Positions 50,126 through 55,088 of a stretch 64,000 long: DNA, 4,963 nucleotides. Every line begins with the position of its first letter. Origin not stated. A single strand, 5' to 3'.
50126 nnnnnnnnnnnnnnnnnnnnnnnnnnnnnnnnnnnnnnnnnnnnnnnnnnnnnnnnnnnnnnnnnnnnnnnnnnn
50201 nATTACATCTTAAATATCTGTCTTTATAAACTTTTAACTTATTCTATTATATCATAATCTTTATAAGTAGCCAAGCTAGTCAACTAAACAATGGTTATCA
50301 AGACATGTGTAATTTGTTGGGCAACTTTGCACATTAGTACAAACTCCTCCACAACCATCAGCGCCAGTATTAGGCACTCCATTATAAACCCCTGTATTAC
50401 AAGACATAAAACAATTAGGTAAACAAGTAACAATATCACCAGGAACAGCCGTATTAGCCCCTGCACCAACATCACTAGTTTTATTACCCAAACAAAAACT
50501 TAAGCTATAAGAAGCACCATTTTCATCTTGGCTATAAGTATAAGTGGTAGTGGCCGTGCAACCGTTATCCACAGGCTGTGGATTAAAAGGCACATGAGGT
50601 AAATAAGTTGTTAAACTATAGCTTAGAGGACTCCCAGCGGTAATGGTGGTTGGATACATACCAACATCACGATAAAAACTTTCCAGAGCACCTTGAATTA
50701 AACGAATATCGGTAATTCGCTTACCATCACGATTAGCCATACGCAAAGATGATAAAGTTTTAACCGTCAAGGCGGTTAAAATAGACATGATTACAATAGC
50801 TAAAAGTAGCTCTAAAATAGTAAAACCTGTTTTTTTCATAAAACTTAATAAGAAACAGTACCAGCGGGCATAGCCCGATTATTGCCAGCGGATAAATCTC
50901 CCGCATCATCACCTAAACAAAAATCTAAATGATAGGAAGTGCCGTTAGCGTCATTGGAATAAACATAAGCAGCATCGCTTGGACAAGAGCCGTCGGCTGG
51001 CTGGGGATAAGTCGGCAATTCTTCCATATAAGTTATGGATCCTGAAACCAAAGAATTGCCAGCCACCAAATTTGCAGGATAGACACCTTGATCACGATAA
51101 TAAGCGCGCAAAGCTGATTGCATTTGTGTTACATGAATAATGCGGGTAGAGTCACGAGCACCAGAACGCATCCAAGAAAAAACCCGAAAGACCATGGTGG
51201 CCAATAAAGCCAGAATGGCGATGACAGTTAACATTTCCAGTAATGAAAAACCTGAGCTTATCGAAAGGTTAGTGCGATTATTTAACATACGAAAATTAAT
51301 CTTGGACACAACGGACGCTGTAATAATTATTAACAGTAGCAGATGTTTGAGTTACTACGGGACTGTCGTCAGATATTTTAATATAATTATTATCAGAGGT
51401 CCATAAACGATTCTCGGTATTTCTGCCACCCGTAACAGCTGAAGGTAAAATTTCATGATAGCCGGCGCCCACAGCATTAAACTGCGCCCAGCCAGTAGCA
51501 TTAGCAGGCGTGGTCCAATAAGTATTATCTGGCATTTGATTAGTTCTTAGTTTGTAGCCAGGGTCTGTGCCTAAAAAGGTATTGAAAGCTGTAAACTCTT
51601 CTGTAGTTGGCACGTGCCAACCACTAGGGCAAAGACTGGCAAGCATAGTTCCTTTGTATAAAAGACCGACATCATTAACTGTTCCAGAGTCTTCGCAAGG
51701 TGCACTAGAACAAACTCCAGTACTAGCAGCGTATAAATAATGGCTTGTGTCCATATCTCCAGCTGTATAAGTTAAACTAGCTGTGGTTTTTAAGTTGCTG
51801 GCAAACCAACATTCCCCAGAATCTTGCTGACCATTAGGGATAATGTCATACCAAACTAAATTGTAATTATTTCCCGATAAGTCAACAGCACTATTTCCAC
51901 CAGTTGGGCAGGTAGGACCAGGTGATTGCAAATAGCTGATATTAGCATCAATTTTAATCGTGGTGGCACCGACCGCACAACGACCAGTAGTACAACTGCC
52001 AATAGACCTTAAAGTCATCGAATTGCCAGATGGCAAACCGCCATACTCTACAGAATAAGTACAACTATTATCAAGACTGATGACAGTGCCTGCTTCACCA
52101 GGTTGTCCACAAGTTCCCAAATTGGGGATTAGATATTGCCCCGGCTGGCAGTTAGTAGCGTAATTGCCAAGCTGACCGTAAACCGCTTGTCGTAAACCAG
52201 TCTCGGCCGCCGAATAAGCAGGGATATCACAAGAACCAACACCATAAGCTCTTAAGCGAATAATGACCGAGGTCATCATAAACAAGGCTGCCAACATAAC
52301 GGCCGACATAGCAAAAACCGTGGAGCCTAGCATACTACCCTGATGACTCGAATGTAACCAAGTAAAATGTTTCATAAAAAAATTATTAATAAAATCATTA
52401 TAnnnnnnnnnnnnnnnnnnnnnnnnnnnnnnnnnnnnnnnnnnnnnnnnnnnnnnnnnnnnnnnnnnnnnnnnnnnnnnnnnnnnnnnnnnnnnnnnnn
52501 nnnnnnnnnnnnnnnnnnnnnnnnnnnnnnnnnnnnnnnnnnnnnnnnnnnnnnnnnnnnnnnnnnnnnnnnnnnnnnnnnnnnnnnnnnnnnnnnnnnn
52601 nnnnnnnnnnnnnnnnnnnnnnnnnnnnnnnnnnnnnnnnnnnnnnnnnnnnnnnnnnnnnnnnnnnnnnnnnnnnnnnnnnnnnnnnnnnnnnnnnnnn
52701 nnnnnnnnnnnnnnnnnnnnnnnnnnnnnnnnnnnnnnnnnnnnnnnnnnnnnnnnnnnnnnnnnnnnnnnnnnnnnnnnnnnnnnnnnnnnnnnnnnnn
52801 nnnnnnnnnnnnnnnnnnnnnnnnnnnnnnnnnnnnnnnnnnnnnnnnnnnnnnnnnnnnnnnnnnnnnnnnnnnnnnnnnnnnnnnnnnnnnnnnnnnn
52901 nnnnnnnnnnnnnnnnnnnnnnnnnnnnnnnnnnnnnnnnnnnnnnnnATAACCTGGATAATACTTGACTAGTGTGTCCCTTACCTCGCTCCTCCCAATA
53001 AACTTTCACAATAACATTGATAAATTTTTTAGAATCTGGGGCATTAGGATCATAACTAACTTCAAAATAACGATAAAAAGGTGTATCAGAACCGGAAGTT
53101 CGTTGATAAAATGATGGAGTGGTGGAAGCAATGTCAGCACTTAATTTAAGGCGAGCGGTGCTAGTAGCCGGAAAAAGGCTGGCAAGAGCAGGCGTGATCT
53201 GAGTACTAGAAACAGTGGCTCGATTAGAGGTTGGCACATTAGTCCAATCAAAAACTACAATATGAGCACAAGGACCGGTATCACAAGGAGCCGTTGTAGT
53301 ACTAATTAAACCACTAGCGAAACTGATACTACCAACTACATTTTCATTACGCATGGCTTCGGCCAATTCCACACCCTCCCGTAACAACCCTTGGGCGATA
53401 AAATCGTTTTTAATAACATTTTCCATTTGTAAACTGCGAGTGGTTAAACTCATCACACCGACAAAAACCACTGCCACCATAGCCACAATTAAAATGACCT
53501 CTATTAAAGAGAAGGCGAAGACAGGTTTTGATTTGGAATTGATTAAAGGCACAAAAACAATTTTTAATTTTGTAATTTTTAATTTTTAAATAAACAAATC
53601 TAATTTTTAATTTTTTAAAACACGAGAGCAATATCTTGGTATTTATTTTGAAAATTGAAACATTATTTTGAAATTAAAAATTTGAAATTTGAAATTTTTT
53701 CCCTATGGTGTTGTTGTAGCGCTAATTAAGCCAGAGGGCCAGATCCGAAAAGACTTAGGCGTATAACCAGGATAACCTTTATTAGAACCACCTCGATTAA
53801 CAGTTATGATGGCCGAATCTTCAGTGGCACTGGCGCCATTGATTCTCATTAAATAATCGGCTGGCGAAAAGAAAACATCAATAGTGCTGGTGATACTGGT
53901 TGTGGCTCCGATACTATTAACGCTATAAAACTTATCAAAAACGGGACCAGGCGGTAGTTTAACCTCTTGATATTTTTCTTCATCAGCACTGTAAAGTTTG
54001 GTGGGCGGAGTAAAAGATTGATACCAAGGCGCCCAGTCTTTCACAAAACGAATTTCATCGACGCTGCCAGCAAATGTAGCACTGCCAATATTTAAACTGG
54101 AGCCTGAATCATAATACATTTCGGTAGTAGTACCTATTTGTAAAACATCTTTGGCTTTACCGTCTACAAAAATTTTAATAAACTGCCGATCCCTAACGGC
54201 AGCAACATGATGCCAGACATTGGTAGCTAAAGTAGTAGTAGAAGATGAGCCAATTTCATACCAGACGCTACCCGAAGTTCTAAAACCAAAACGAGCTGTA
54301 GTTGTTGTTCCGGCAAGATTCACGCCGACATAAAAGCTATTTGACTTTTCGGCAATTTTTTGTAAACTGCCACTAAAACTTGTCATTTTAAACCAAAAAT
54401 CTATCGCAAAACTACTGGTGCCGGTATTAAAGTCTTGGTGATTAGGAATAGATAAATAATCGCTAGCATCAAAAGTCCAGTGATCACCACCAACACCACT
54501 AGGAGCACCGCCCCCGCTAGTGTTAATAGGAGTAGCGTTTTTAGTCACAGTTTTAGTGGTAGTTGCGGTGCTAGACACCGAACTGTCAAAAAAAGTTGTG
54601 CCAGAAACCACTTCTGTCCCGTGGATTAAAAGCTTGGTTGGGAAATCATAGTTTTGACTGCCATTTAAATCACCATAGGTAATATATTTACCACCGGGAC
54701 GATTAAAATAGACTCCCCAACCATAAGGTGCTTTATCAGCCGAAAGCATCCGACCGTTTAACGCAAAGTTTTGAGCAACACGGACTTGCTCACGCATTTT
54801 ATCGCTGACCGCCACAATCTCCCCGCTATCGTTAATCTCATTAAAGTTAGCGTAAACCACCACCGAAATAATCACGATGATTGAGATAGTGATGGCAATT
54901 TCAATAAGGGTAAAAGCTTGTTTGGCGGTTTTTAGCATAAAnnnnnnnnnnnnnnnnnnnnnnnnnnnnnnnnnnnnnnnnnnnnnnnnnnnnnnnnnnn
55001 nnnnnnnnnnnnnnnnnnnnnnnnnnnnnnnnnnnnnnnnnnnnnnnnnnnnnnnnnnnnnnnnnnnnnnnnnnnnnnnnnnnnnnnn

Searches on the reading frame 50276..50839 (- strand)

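Call 50: search_protein_families(library=pfam, proteins=[window:50276-50839:-], max_evalue=0.001)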
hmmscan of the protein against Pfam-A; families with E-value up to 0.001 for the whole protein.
window:50276-50839:- (187 aa): 1 family
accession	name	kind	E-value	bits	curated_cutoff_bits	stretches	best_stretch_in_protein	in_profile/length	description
PF07963.17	N_methyl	-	5.1e-05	23.1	21.2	1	2-24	3-25/27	Prokaryotic N-terminal methylation motif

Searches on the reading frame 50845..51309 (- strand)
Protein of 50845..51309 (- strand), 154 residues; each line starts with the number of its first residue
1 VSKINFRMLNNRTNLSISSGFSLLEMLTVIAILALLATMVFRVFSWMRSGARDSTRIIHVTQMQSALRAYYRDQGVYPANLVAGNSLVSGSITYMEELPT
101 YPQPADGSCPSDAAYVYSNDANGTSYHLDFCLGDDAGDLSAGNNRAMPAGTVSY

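Call 50: search_protein_families(library=pfam, proteins=[window:50845-51309:-], max_evalue=0.001)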
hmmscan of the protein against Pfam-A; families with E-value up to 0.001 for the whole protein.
window:50845-51309:- (154 aa): 1 family
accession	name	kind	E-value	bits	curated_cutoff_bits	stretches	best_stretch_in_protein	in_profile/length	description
PF07963.17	N_methyl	-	5.9e-05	22.9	21.2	1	18-41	4-27/27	Prokaryotic N-terminal methylation motif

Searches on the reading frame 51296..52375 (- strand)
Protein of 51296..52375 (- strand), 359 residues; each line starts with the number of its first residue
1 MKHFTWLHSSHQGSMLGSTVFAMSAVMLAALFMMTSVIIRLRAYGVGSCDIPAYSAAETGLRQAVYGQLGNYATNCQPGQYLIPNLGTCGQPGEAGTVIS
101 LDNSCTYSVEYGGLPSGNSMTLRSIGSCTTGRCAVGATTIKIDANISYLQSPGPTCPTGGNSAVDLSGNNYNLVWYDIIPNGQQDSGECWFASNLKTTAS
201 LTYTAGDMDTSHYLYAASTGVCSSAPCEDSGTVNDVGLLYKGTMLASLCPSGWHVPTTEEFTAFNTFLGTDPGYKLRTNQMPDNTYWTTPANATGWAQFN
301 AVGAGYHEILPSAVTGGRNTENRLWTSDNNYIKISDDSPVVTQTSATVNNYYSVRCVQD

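Call 50: search_protein_families(library=pfam, proteins=[window:51296-52375:-], max_evalue=0.001)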
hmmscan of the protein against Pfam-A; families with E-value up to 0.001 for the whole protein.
window:51296-52375:- (359 aa): 1 family
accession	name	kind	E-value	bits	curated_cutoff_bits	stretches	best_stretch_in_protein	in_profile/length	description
PF09603.15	Fib_succ_major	-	1.2e-15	58.7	33.9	1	187-358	5-187/187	Fibrobacter succinogenes major domain (Fib_succ_major)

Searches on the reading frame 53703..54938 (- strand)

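Call 50: search_protein_families(library=pfam, proteins=[window:53703-54938:-], max_evalue=0.001)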
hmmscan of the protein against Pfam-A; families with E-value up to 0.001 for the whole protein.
window:53703-54938:- (411 aa): 2 families
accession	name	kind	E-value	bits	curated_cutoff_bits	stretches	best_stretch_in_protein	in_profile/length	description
PF13385.13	Laminin_G_3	-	1.5e-16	61.3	27.6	1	157-299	2-141/151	Concanavalin A-like lectin/glucanases superfamily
PF07963.17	N_methyl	-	0.00072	19.5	21.2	0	5-29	3-27/27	Prokaryotic N-terminal methylation motif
